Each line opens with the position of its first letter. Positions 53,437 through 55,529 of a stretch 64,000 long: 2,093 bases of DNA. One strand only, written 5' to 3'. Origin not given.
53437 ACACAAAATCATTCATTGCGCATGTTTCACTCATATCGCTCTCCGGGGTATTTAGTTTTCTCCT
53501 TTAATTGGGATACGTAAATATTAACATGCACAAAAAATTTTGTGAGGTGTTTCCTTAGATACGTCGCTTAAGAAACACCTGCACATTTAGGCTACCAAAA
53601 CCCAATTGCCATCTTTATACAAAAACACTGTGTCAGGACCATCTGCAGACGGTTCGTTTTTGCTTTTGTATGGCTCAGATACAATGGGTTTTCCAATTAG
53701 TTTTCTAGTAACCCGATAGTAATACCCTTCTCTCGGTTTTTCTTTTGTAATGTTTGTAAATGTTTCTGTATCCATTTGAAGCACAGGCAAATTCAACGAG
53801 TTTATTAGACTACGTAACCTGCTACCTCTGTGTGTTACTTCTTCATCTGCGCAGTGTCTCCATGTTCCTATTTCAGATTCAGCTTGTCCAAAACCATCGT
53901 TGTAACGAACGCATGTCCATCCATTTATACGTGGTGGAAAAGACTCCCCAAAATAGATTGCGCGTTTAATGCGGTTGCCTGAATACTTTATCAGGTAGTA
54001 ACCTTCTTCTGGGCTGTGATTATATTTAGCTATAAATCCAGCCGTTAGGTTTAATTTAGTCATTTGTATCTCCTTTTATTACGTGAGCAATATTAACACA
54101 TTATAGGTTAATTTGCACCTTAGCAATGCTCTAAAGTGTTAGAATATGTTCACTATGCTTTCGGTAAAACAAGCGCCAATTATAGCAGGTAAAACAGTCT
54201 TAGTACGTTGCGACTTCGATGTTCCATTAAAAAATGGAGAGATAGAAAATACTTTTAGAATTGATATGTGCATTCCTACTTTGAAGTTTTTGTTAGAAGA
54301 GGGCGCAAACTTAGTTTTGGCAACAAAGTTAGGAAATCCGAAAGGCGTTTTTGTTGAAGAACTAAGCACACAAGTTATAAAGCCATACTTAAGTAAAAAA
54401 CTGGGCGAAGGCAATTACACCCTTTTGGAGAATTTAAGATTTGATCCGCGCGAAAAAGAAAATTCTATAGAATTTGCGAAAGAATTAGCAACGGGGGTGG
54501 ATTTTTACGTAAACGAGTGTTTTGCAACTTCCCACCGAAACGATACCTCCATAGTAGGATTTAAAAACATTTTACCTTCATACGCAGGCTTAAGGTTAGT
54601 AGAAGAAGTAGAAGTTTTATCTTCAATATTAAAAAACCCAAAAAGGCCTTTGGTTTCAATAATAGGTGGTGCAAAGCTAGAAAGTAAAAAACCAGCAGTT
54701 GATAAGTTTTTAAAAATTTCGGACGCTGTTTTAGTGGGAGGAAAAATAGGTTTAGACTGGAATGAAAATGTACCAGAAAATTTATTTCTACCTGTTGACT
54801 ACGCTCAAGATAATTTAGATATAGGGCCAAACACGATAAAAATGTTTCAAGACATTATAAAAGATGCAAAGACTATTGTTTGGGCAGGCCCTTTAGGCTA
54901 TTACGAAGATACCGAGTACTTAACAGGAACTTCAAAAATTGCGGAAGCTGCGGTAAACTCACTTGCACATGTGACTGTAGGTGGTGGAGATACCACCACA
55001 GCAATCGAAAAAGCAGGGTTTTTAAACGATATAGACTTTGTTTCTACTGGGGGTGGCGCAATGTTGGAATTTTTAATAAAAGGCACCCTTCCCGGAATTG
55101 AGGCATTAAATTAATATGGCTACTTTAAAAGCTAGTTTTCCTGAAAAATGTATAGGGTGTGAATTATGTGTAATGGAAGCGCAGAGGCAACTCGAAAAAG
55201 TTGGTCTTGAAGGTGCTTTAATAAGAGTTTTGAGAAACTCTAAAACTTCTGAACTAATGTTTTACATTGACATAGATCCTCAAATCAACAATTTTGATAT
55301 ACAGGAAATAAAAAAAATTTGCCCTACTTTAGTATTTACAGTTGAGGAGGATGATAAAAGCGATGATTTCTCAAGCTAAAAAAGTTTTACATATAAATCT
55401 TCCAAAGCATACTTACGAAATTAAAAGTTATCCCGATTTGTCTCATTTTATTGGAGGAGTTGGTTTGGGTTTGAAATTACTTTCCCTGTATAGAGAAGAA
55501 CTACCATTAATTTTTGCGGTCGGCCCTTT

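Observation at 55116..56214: Ferredoxin-like ORF plus condensed AOR-like (aldehyde:ferredoxin oxidoreductase) ORF translationally coupled inside the gap-pgk-tpi operon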

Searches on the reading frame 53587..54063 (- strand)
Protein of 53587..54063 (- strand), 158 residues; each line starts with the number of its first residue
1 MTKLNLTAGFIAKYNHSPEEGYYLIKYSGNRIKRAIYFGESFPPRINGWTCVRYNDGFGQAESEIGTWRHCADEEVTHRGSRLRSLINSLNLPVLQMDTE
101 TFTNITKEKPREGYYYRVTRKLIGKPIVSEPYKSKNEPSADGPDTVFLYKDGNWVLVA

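Call 3: search_protein_families(library=pfam, proteins=[window:53587-54063:-], max_evalue=1)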
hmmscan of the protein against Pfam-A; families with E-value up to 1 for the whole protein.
window:53587-54063:- (158 aa): 3 families
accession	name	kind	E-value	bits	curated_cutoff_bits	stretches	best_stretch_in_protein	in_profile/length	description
PF18666.6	CBM64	-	0.023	15.2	25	0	85-107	25-47/74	Carbohydrate-binding module 64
PF15634.11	Tox-ART-HYE1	-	0.12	12.1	25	0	99-138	12-50/282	HYE1 signature containing ADP-ribosyltransferase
PF21915.3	Sputnik_MCP_1st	-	0.13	11.7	27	1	50-85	149-186/289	Sputnik virophage major capsid protein 1st domain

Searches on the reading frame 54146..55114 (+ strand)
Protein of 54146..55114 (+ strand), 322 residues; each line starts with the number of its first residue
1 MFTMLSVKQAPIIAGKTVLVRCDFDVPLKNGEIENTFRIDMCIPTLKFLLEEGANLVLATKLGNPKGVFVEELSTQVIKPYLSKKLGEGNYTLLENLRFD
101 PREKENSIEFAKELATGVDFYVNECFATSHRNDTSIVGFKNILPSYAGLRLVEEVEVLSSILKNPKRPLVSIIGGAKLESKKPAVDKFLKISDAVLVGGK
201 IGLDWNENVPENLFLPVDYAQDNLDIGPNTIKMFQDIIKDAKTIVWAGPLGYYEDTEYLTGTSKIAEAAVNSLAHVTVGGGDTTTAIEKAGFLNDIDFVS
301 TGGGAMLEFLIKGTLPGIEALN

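Call 3: search_protein_families(library=pfam, proteins=[window:54146-55114:+], max_evalue=1)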
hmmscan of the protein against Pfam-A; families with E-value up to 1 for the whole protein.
window:54146-55114:+ (322 aa): 1 family
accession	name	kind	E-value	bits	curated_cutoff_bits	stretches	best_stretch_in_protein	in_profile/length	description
PF00162.24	PGK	-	8.4e-84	282.2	27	2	13-202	6-217/379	Phosphoglycerate kinase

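Call 4: search_protein_families(library=ncbifam, proteins=[window:54146-55114:+], max_evalue=1)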
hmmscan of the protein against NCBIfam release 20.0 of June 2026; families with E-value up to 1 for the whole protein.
window:54146-55114:+ (322 aa): 1 family
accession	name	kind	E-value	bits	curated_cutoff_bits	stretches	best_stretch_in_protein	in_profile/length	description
NF010569.0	PRK13962.1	equivalog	2.8e-79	267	883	3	221-321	291-391/645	bifunctional phosphoglycerate kinase/triosephosphate isomerase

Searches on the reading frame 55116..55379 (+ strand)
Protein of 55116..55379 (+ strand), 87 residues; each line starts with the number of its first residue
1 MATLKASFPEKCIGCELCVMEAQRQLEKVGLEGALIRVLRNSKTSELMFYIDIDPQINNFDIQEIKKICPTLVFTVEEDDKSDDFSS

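Call 3: search_protein_families(library=pfam, proteins=[window:55116-55379:+], max_evalue=1)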
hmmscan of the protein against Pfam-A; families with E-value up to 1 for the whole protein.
window:55116-55379:+ (87 aa): 9 families
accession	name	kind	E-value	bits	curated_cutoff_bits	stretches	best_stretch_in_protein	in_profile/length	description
PF07530.16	PRE_C2HC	-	0.00016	22.1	22.1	1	24-84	6-67/68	Associated with zinc fingers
PF00037.32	Fer4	-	0.00097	19.3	21.1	1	9-20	5-16/24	4Fe-4S binding domain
PF12837.12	Fer4_6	-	0.0075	16.6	25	1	9-20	6-17/24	4Fe-4S binding domain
PF12797.12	Fer4_2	-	0.035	14.5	24.5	1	9-20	7-18/22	4Fe-4S binding domain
PF12800.12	Fer4_4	-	0.044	14.6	24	1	9-20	1-12/17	4Fe-4S binding domain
PF12838.12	Fer4_7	-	0.056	14.4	27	1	11-22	1-12/52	4Fe-4S dicluster domain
PF13370.11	Fer4_13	-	0.059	14.5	24.5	1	10-44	4-37/58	4Fe-4S single cluster domain of Ferredoxin I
PF13459.11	Fer4_15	-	0.068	14.3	22.4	1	10-34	6-30/66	4Fe-4S single cluster domain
PF00637.26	Clathrin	-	0.14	12.3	29.6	1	25-69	39-80/143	Region in Clathrin and VPS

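Call 4: search_protein_families(library=ncbifam, proteins=[window:55116-55379:+], max_evalue=1)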
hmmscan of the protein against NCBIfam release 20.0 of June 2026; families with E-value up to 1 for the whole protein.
window:55116-55379:+ (87 aa): 4 families
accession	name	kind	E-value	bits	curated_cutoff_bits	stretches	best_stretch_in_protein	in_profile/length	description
NF040864.1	HgcB_ferredoxin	equivalog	0.015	15.1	99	1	2-21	7-25/93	mercury methylation ferredoxin HgcB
NF004537.0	PRK05888.1-3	equivalog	0.022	14.2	163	1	10-20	68-78/204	NADH-quinone oxidoreductase subunit NuoI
TIGR02936.1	fdxN_nitrog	equivalog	0.037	14.2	80.55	1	10-76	21-89/91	ferredoxin III, nif-specific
TIGR01971.1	NuoI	subfamily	0.28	10.8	113.05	1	9-20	41-52/121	NADH-quinone oxidoreductase, chain I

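Call 14: find_homologous_proteins(query=window:55116-55379:+, max_evalue=0.001)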
Query window:55116-55379:+ (87 aa): 28 proteins with E <= 0.001 among 29 candidates.
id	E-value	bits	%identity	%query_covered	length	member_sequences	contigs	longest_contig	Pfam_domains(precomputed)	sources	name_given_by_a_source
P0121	2.4e-50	185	100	100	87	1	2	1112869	-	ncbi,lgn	ncbi:MAG: hypothetical protein ACOZAO_01670 [Patescibacteria group bacterium]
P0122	3.1e-31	125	65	97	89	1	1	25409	-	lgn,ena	-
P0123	2.2e-30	122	67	97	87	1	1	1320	-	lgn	-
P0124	6.4e-26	108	62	92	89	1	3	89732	-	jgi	-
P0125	6.6e-26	108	65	91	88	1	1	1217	-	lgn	-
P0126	3.1e-25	105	61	92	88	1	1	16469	-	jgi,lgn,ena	-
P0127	3.2e-25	105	65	79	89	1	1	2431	-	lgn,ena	-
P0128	3.7e-25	105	59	95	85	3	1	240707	-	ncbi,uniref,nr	ncbi:hypothetical protein C4561_03965 [candidate division WWE3 bacterium]|uniref:4Fe-4S ferredoxin-t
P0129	5.5e-25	105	58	84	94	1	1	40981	-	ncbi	-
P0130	8.4e-25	104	63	79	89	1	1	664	-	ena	-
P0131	2.7e-24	102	58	91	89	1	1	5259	-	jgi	-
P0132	3.0e-24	102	60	91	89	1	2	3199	-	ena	-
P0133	3.6e-24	102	63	87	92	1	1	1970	-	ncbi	-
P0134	5.1e-24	102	66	87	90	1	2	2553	-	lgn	-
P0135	9.3e-24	101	63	79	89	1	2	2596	-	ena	-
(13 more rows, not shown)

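Call 55: predict_structure(alignment_id=A3)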
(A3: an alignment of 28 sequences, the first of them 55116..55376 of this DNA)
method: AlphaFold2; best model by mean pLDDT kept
length: 87 residues; sequences in the alignment: 28
mean_pLDDT: 57.1   pTM: 0.38
mean pLDDT of the five models: 57.1, 52.0, 51.6, 51.3, 48.5
residues with pLDDT >= 90: 0; 70-90: 2; 50-70: 72; < 50: 13
segments of 3 or more residues with pLDDT < 50: 30-33, 79-87
pLDDT, mean of each block of 10 residues (from residue 1): 55 61 63 51 58 59 67 56 38
secondary structure, 60 per line:
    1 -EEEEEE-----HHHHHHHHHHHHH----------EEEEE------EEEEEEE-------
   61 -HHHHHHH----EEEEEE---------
elements in order: E2-7 H13-25 E36-40 E47-53 H62-68 E73-78

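Call 56: search_solved_structures(query=A3, max_evalue=10, show_alignments=3)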
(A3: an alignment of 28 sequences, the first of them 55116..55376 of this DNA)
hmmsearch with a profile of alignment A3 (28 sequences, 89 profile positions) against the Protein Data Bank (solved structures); distinct sequences matched with E-value up to 10: 13.
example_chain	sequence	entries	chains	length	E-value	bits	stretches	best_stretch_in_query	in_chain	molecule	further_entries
4nb4_A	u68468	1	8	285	0.028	17.5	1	28-74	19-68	Type II pantothenate kinase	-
2ews_A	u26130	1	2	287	0.039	17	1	29-74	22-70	Pantothenate kinase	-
6avp_A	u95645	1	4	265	0.044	16.8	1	29-74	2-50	Type II pantothenate kinase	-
6awg_A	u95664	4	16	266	0.044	16.8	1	29-74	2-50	Type II pantothenate kinase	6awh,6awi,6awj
6ebv_A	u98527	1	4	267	0.044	16.8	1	29-74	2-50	Type II pantothenate kinase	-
4m7x_A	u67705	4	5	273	0.046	16.8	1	29-74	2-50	Type II pantothenate kinase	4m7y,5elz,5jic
5djo_A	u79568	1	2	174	0.17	14.9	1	3-65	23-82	Kinesin-like protein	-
9g6k_LW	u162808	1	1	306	0.34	14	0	13-46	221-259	Putative 50S ribosomal protein L3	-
5k79_A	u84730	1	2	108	1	12.5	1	28-64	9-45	Cyanovirin-N domain protein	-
9i05_Ab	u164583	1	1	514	1.4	12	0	13-46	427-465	Large ribosomal subunit protein uL3m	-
6x6u_B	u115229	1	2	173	2.9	11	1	7-40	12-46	Oxidoreductase, Fe-S subunit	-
8ys5_D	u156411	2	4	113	3.3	10.8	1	3-21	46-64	2-oxoglutarate:acceptor oxidoreductase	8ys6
6x1o_B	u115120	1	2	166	3.4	10.8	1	8-40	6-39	Oxidoreductase, Fe-S subunit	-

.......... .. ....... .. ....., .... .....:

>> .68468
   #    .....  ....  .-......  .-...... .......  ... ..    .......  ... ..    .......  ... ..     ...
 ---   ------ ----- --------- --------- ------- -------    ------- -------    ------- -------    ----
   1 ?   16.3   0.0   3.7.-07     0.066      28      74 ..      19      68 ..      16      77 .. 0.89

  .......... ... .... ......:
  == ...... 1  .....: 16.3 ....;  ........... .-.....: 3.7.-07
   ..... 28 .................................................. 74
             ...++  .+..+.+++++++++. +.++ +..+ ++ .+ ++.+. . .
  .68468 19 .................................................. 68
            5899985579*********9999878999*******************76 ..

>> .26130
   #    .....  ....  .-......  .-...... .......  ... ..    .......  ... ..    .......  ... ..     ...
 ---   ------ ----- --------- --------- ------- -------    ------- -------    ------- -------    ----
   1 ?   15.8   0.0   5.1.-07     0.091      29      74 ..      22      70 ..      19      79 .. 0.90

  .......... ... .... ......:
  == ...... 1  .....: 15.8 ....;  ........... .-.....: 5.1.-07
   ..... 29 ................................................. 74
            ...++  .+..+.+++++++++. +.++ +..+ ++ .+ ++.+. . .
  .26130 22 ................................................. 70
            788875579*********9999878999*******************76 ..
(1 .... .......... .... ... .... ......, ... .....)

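Call 75: search_protein_families(library=pfam, alignment_id=A3, max_evalue=0.01)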
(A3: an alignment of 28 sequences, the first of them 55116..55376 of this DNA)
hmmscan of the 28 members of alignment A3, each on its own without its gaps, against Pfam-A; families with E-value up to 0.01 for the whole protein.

A. member 1, window:55116-55376:+ (87 aa): 3 families
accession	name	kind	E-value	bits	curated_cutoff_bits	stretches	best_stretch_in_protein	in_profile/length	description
PF07530.16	PRE_C2HC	-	0.00016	22.1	22.1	1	24-84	6-67/68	Associated with zinc fingers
PF00037.32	Fer4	-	0.00097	19.3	21.1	1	9-20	5-16/24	4Fe-4S binding domain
PF12837.12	Fer4_6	-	0.0075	16.6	25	0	9-20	6-17/24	4Fe-4S binding domain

B. families by the number of members that match (of 28 scanned): 6 families
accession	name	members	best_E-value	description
PF00037.32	Fer4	22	3.4e-05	4Fe-4S binding domain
PF12837.12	Fer4_6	6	0.00016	4Fe-4S binding domain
PF12838.12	Fer4_7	5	0.0042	4Fe-4S dicluster domain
PF13459.11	Fer4_15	3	0.0003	4Fe-4S single cluster domain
PF07530.16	PRE_C2HC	1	0.00016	Associated with zinc fingers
PF12797.12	Fer4_2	1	0.0054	4Fe-4S binding domain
